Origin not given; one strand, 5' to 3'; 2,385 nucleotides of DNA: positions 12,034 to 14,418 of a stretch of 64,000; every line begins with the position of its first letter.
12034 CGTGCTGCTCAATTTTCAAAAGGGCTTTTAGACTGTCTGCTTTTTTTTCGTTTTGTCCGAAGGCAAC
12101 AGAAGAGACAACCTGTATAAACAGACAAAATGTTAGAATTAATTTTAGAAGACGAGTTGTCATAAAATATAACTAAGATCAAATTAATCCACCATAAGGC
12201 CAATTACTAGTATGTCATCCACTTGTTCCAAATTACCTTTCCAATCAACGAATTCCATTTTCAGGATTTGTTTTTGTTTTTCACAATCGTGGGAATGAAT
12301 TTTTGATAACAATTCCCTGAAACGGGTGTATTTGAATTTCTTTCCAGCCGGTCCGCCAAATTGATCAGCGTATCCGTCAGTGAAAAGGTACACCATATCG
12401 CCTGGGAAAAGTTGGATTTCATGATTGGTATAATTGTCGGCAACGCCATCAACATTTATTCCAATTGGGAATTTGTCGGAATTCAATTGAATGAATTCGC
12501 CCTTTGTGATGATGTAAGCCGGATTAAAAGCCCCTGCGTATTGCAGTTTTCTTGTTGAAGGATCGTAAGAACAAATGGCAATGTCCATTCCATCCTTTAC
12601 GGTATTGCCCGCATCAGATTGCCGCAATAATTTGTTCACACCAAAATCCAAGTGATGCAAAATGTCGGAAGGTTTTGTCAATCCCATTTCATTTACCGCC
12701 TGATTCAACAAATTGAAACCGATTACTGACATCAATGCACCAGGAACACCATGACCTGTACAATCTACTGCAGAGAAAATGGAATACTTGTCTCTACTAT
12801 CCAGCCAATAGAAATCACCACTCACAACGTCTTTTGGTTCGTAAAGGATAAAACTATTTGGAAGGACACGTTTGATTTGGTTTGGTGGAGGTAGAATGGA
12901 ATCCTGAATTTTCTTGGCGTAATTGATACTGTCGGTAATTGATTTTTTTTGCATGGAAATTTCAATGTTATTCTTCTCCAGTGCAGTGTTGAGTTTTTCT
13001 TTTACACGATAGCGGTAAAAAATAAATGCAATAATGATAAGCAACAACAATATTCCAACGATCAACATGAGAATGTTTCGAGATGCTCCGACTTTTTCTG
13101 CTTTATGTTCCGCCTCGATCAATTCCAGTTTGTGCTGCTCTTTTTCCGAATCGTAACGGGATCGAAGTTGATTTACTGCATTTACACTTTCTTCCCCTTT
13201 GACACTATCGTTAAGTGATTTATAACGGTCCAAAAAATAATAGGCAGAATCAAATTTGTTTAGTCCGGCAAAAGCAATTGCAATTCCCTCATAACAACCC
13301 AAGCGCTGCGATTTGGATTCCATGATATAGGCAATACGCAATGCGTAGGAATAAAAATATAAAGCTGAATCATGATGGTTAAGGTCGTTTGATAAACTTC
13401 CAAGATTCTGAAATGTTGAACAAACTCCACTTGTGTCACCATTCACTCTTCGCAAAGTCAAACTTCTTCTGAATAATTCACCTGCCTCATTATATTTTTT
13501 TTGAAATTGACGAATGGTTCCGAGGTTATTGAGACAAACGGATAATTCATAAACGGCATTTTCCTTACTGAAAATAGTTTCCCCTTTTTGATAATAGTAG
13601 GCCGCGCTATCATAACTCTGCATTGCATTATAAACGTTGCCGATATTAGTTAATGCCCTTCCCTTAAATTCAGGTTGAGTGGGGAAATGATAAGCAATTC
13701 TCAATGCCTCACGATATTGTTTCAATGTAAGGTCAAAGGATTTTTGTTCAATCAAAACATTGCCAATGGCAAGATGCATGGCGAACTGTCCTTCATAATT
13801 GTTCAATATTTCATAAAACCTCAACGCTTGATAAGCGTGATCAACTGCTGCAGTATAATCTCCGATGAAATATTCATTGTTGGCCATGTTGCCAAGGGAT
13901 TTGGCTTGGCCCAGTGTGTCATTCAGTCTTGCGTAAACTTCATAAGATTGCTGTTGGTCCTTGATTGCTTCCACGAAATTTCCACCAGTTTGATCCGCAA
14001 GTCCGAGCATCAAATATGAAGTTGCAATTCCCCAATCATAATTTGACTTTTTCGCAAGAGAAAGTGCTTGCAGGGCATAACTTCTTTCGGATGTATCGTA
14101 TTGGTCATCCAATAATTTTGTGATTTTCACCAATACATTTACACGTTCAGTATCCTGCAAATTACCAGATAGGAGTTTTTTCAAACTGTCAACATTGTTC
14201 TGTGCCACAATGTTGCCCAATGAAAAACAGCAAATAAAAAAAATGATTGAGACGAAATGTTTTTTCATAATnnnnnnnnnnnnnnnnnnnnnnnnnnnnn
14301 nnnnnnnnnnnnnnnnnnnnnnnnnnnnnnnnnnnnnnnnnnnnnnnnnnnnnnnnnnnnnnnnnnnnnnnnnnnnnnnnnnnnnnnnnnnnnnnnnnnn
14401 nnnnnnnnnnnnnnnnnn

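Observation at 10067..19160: Tightly coupled five-gene operon: osmC - PLP sulfhydrylase - Y_Y_Y-PP2C - TPR-PP2C - TPR-PP2C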

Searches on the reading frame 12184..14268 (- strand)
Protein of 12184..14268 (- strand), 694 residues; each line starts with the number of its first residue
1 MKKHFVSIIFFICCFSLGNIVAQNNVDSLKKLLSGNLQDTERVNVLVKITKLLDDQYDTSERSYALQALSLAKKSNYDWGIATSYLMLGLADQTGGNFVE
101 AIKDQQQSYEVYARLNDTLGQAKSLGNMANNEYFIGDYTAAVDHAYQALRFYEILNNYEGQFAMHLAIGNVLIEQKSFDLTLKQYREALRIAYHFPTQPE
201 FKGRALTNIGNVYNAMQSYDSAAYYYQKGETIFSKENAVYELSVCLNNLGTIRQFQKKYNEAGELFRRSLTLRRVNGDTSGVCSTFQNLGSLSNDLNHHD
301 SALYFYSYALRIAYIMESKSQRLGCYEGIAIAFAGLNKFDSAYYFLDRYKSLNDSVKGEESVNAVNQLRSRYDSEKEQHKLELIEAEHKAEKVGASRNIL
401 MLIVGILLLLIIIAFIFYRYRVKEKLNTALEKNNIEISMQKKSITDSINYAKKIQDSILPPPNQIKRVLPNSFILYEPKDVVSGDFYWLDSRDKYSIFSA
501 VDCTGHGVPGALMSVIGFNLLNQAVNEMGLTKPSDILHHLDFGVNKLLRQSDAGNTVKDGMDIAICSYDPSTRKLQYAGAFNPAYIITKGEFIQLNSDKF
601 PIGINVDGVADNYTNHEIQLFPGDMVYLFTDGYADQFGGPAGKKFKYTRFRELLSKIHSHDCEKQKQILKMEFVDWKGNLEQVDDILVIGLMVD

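Call 3: search_protein_families(library=pfam, proteins=[window:12184-14268:-])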
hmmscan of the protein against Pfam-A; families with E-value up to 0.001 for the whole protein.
window:12184-14268:- (694 aa): 6 families
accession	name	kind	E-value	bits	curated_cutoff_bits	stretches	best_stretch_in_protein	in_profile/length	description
PF13424.12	TPR_12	-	3.8e-27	94.7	30.1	3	81-153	2-76/77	Tetratricopeptide repeat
PF07228.17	SpoIIE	-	5.2e-22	79.2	25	1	496-691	5-189/192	Stage II sporulation protein E (SpoIIE)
PF13374.12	TPR_10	-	6.8e-13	48.6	27.5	0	245-276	4-36/42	Tetratricopeptide repeat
PF00515.34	TPR_1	-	1.5e-11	44.1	27.8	0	204-228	2-26/34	Tetratricopeptide repeat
PF17874.7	TPR_MalT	-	5.7e-06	26.3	45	1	125-272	43-190/336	MalT-like TPR region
PF13181.12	TPR_8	-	2e-05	24.8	25.7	0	246-274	4-32/34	Tetratricopeptide repeat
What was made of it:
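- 12184..14268 (-): Receptor phosphatase 2 (694 aa). Order of parts: signal peptide, TPR array, TM helix (399-417), PP2C/SpoIIE domain. TPR_12 and PF07228 (call 3).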

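Call 5: search_protein_families(library=ncbifam, proteins=[window:12184-14268:-])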
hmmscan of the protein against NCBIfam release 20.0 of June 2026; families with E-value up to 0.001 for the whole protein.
window:12184-14268:- (694 aa): 5 families
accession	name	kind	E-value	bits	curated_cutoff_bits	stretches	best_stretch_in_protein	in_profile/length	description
NF038263.1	prot_phos_SiaA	equivalog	2.1e-60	205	700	1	421-693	389-657/658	biofilm regulation protein phosphatase SiaA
NF053520.1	HK_Porph_FimS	equivalog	1.7e-19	69.6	600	3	201-334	122-255/618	sensor histidine kinase FimS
NF041717.1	HaaA_phane_TPR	equivalog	1.6e-17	62.9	1125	1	47-329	598-878/882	cyclophane-containing RiPP biosynthesis TPR protein HaaT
NF053617.1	SARPRegAfsRStmc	equivalog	3.8e-11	41.7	1430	1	201-318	734-851/986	SARP-family global regulator AfsR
NF053779.1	BT3442_fam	equivalog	6.1e-06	25.2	940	1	205-443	184-406/563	BT3442 family protein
